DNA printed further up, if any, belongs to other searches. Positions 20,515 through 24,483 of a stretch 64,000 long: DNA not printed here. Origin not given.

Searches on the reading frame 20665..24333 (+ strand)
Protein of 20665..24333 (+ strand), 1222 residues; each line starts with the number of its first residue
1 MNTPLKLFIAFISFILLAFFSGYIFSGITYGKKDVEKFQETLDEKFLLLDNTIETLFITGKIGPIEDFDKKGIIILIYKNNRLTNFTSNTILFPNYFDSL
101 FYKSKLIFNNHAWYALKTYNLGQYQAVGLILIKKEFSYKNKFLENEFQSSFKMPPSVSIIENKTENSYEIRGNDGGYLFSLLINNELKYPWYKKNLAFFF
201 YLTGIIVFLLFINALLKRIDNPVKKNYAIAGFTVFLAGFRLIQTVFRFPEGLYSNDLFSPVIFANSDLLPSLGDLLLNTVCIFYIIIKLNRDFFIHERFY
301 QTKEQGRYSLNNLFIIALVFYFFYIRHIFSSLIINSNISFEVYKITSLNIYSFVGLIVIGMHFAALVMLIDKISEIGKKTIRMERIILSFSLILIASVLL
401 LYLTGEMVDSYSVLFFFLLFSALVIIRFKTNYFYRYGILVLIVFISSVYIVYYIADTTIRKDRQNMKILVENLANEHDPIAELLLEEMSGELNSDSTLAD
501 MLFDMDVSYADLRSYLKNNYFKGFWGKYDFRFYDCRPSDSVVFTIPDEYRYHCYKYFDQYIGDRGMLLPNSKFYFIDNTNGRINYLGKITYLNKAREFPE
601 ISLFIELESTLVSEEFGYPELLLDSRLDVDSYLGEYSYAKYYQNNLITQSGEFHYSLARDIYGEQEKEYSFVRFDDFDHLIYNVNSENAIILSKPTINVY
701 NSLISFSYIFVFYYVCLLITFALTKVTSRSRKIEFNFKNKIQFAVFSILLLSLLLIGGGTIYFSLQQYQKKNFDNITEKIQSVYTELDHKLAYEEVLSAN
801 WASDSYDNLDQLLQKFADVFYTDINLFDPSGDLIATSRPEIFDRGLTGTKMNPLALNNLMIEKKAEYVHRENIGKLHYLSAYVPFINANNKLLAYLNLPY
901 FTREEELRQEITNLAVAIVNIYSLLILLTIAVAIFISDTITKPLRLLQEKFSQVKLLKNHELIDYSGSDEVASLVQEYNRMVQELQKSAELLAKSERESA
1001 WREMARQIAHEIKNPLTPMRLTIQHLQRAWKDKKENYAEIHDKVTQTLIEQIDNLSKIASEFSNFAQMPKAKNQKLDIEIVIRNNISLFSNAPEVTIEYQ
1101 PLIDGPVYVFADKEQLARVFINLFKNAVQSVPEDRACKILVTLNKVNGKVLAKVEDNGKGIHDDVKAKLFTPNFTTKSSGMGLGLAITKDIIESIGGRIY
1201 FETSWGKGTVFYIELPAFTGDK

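Call 24: search_protein_families(library=pfam, proteins=[window:20665-24333:+], max_evalue=0.001)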
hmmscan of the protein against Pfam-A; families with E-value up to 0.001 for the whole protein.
window:20665-24333:+ (1222 aa): 3 families
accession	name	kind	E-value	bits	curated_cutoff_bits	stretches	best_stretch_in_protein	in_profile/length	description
PF02518.31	HATPase_c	-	6.9e-21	75.2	26.4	1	1112-1217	2-109/111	Histidine kinase-, DNA gyrase B-, and HSP90-like ATPase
PF00512.31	HisKA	-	9.8e-09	35.6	26.9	1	1001-1067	2-62/66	His Kinase A (phospho-acceptor) domain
PF00672.30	HAMP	-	0.00028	21.6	25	1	936-986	2-52/53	HAMP domain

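Call 41: search_protein_families(library=ncbifam, proteins=[window:20665-24333:+], max_evalue=0.001)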
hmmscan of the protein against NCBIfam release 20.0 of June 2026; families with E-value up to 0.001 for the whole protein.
window:20665-24333:+ (1222 aa): 71 families (the best 25 are shown)
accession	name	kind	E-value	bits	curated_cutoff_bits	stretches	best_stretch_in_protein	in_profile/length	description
NF047496.1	HK_LIC11548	equivalog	9.9e-50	169.9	750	1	914-1216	275-588/589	LIC_11548 family sensor histidine kinase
NF008468.0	PRK11360.1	equivalog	1.9e-46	158.6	646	1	987-1219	382-610/616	two-component system sensor histidine kinase AtoS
NF033092.0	HK_WalK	equivalog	4.8e-38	131.1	725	2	998-1216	369-593/594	cell wall metabolism sensor histidine kinase WalK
NF007688.0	PRK10364.1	equivalog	8.3e-34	117.1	479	1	977-1217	219-451/460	two-component system sensor histidine kinase ZraS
NF053867.1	SprKinKinDBac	equivalog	1.9e-31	109.1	775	1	1005-1217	290-497/500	sporulation kinase KinD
NF052574.1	HisKinEspCMyxo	equivalog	2.5e-31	108.6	1200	1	969-1218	386-638/785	serine histidine kinase EspC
NF041777.1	sens_FixL_Rhizob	equivalog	6.3e-29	101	850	1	978-1217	239-481/485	sensor protein FixL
NF047497.1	HK_LIC_12097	equivalog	1.7e-27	96.1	500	1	961-1217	111-366/367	LIC_12097 family sensor histidine kinase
TIGR02916.1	PEP_his_kin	equivalog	1.4e-26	93.3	300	1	967-1216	442-679/679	XrtA/PEP-CTERM system histidine kinase PrsK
NF006800.0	PRK09303.1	equivalog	2.3e-26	92.6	342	1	972-1219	125-379/383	histidine kinase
NF008293.1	PRK11073.1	equivalog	7.4e-24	84.6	240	1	974-1216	104-346/349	nitrogen regulation protein NR(II)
NF010411.0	PRK13837.1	equivalog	2.7e-23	81.9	647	1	979-1218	428-676/828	two-component system VirA-like sensor kinase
NF007004.0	PRK09467.1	equivalog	5.5e-23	81.5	415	1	915-1217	154-436/440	two-component system sensor histidine kinase EnvZ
NF052573.1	HisKinEspAMyxo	equivalog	8.8e-23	80.2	1400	1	993-1218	376-612/755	serine histidine kinase EspA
TIGR02966.1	phoR_proteo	equivalog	2.6e-22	79.3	334.2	1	1002-1214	115-332/333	phosphate regulon sensor histidine kinase PhoR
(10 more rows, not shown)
